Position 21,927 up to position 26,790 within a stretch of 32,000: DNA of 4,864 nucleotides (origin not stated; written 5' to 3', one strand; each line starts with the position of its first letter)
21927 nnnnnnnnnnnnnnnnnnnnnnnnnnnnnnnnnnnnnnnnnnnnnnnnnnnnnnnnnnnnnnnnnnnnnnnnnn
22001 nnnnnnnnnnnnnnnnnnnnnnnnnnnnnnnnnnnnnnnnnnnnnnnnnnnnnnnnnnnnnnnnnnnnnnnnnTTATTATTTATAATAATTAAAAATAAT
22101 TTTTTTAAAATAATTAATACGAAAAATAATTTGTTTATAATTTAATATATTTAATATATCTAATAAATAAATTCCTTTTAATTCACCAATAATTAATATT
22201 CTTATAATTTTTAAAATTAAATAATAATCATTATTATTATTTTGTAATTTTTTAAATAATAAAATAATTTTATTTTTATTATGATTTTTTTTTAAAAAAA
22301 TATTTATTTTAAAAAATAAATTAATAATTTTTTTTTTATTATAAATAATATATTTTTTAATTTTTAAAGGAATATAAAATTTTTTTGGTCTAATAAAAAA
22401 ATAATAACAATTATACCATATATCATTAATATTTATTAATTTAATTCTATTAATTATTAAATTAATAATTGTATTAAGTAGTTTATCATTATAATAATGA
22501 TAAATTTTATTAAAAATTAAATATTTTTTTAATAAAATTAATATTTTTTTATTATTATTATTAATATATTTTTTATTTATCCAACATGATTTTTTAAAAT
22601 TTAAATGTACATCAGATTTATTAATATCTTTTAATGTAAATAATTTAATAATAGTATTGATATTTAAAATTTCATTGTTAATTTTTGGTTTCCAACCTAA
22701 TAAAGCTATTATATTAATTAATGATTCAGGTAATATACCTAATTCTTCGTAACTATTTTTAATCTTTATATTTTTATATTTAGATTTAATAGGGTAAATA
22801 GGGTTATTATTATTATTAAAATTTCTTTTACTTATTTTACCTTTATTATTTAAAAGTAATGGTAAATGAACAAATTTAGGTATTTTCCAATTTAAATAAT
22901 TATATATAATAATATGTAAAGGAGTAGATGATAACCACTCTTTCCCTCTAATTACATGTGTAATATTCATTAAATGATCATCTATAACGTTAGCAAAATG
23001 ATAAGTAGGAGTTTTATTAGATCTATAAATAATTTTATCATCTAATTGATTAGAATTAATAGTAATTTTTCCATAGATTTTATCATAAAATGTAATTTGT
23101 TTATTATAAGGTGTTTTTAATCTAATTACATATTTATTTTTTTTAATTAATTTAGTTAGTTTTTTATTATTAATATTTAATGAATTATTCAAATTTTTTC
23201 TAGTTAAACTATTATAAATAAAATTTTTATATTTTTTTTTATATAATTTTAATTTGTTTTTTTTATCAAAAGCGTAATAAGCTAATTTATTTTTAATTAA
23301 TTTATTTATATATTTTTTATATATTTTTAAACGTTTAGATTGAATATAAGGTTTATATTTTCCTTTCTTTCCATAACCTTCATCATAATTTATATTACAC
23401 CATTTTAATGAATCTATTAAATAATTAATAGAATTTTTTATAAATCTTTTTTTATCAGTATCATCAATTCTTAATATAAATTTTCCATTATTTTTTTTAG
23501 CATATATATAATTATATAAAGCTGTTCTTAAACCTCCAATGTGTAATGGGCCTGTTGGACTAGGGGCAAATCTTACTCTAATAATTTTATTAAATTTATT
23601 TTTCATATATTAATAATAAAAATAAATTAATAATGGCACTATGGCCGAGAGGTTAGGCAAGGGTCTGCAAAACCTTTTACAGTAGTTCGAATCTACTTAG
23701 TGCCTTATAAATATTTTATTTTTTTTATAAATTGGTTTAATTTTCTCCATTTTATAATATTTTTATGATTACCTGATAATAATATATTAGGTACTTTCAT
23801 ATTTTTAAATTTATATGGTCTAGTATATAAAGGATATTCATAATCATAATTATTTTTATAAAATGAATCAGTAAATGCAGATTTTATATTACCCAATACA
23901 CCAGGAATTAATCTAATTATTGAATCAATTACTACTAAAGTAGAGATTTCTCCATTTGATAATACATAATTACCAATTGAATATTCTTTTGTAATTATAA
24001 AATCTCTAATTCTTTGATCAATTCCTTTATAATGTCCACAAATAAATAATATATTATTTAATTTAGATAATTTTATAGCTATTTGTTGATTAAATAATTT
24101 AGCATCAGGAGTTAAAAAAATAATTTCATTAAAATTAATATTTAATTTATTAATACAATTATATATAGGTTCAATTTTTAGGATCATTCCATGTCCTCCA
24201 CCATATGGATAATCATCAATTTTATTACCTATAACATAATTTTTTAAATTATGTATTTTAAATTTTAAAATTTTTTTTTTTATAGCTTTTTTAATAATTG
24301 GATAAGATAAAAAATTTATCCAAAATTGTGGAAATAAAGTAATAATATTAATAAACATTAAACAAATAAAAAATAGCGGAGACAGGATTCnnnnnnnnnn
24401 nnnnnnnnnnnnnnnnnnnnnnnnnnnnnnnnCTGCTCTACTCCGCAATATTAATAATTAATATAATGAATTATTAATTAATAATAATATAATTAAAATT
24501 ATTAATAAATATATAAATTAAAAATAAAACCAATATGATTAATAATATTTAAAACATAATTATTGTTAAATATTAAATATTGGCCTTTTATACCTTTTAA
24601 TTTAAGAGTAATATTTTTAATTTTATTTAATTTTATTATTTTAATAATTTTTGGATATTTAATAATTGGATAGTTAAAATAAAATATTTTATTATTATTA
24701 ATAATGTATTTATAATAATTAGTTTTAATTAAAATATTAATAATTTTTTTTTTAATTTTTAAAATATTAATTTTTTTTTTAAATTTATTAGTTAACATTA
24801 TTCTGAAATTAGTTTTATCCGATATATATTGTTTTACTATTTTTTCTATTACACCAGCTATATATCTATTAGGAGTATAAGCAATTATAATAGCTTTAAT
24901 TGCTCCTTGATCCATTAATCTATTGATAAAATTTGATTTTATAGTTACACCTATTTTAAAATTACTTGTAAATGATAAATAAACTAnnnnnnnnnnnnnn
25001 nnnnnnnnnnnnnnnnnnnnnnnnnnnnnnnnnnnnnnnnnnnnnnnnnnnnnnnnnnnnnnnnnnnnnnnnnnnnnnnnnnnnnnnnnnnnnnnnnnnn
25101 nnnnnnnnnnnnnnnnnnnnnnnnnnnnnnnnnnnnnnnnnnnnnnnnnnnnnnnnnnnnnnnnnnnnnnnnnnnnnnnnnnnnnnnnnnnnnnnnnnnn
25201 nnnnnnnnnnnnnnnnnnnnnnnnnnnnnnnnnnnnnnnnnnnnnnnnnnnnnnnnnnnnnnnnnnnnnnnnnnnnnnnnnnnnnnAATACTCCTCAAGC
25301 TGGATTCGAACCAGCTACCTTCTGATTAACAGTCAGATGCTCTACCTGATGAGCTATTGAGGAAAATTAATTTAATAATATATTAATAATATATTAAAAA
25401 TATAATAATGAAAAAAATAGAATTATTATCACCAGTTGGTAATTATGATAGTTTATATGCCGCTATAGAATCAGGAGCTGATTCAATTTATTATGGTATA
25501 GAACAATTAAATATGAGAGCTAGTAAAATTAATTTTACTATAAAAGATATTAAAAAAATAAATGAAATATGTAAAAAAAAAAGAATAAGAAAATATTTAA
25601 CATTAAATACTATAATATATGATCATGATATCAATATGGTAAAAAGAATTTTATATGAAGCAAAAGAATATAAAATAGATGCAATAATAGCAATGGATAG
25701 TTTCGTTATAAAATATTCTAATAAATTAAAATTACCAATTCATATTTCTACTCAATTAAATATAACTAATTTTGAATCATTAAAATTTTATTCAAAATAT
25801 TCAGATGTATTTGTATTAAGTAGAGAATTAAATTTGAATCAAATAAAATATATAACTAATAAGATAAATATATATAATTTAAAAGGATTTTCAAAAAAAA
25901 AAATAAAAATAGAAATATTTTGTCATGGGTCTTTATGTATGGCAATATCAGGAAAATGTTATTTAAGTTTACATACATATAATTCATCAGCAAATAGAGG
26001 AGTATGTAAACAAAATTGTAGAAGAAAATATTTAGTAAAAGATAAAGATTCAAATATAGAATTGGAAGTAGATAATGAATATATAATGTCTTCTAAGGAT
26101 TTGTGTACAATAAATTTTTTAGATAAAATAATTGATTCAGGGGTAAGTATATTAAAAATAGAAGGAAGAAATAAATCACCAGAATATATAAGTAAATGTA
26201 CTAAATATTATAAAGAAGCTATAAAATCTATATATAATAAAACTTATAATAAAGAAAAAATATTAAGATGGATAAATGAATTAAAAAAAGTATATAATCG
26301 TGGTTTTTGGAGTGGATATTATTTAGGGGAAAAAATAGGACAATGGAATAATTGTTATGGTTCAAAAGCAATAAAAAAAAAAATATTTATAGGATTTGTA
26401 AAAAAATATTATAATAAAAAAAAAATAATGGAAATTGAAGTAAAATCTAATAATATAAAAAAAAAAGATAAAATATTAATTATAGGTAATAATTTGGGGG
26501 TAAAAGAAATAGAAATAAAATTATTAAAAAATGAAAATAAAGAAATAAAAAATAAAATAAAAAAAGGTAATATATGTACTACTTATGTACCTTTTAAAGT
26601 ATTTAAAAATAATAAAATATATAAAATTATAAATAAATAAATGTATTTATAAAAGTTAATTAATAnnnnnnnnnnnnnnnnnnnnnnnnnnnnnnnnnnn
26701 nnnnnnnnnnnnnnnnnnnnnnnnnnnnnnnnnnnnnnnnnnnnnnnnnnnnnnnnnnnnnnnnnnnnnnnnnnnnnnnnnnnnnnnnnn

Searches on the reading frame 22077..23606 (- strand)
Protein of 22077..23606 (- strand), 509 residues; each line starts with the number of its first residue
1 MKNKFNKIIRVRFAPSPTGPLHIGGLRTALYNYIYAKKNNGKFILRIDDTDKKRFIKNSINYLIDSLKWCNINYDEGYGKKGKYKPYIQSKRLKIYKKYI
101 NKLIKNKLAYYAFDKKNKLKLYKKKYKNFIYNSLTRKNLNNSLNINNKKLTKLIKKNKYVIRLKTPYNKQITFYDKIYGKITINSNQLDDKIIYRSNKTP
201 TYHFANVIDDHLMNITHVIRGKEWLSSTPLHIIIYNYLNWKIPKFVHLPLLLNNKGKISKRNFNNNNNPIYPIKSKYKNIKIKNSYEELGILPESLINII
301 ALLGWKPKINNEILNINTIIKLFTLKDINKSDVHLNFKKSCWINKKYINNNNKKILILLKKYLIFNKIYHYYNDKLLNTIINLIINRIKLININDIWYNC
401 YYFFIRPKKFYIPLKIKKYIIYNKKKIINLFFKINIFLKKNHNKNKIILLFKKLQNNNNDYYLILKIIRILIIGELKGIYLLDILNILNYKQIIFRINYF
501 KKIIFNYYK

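Call 19: search_protein_families(library=ncbifam, proteins=[window:22077-23606:-], max_evalue=0.00001)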
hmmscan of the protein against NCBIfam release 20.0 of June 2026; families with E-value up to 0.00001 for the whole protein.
window:22077-23606:- (509 aa): 10 families
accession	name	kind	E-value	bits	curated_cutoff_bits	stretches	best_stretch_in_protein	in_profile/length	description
TIGR00464.1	gltX_bact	equivalog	7.7e-120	400.9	289.95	1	9-498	2-464/470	glutamate--tRNA ligase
TIGR03838.1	queuosine_YadB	equivalog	7.1e-54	183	276.7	1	10-264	2-236/272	tRNA glutamyl-Q(34) synthetase GluQRS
NF004314.0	PRK05710.1-3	equivalog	9e-51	173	256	1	9-264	7-239/297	tRNA glutamyl-Q(34) synthetase GluQRS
NF004315.1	PRK05710.1-4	equivalog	2e-48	165.2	250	1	12-262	2-252/274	tRNA glutamyl-Q(34) synthetase GluQRS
NF003169.0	PRK04156.1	equivalog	1.4e-44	152.7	516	1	6-266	99-347/567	glutamate--tRNA ligase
NF004313.0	PRK05710.1-2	equivalog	5.6e-36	124.2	380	1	10-265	6-249/299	tRNA glutamyl-Q(34) synthetase GluQRS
TIGR00463.1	gltX_arch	equivalog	1.7e-34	119.3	401.75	1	10-250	95-321/560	glutamate--tRNA ligase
NF004312.0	PRK05710.1-1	equivalog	2.2e-34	119.2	453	1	11-264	16-243/306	tRNA glutamyl-Q(34) synthetase GluQRS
TIGR00440.1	glnS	equivalog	1.1e-13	50.9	425.8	1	9-230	1-213/524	glutamine--tRNA ligase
NF011291.0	PRK14703.1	equivalog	1.9e-11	43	681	1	4-224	28-238/769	glutamine--tRNA ligase/YqeY domain fusion protein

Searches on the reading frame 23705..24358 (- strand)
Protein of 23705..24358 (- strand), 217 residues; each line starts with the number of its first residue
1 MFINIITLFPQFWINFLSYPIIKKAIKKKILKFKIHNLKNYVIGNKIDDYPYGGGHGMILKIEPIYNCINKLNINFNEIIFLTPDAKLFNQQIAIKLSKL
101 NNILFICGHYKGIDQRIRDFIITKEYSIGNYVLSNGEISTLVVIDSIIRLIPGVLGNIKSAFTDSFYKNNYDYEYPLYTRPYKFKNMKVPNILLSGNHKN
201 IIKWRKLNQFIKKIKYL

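Call 19: search_protein_families(library=ncbifam, proteins=[window:23705-24358:-], max_evalue=0.00001)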
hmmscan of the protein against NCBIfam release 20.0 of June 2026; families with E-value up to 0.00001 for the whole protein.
window:23705-24358:- (217 aa): 2 families
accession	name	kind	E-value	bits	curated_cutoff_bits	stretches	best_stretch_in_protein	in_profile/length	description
NF000648.1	PRK00026.1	equivalog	2e-73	246.2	220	1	1-210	1-210/221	tRNA (guanosine(37)-N1)-methyltransferase TrmD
TIGR00088.1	trmD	equivalog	3.7e-71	239.1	195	1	1-212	1-212/233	tRNA (guanosine(37)-N1)-methyltransferase TrmD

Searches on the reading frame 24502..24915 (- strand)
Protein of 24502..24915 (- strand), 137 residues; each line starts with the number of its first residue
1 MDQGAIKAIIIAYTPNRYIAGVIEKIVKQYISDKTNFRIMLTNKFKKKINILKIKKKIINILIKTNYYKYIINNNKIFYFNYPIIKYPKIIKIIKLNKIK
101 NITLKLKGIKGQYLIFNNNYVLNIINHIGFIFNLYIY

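Call 19: search_protein_families(library=ncbifam, proteins=[window:24502-24915:-], max_evalue=0.00001)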
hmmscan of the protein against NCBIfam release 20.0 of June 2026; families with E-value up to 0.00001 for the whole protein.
window:24502-24915:- (137 aa): 0 families

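Call 63: search_protein_families(library=pfam, proteins=[window:24502-24915:-], max_evalue=0.01)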
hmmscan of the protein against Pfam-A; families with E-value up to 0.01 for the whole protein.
window:24502-24915:- (137 aa): 1 family
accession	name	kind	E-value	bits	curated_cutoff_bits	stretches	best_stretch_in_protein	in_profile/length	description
PF10977.13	DUF2797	-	3.2e-31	109.4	25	1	1-130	96-225/227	Protein of unknown function (DUF2797)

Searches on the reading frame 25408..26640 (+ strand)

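Call 19: search_protein_families(library=ncbifam, proteins=[window:25408-26640:+], max_evalue=0.00001)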
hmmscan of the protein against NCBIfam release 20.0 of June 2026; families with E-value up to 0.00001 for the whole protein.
window:25408-26640:+ (410 aa): 4 families
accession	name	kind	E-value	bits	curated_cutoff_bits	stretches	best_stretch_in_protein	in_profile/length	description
NF011996.0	PRK15452.1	equivalog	5.8e-55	186.9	534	2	1-216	2-210/449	prephenate-dependent tRNA uridine(34) hydroxylase TrhP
NF047963.1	quinone_UbiU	equivalog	5.1e-42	144.2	440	2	4-214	1-207/331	ubiquinone anaerobic biosynthesis protein UbiU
NF011991.0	PRK15447.1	equivalog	8.8e-12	45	283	1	64-303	67-292/302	U32 family peptidase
NF047965.1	quinone_UbiV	equivalog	1.2e-11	44.6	275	1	63-303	65-287/292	ubiquinone anaerobic biosynthesis protein UbiV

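Call 63: search_protein_families(library=pfam, proteins=[window:25408-26640:+], max_evalue=0.01)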
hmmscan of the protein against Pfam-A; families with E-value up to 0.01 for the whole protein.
window:25408-26640:+ (410 aa): 2 families
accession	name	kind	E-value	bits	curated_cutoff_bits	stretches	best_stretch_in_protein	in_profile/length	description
PF01136.24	Peptidase_U32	-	1.2e-64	218.2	22.4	1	78-308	4-230/233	Peptidase family U32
PF16325.11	Peptidase_U32_C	-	0.00047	20.7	28.2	1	326-393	4-71/83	Peptidase family U32 C-terminal domain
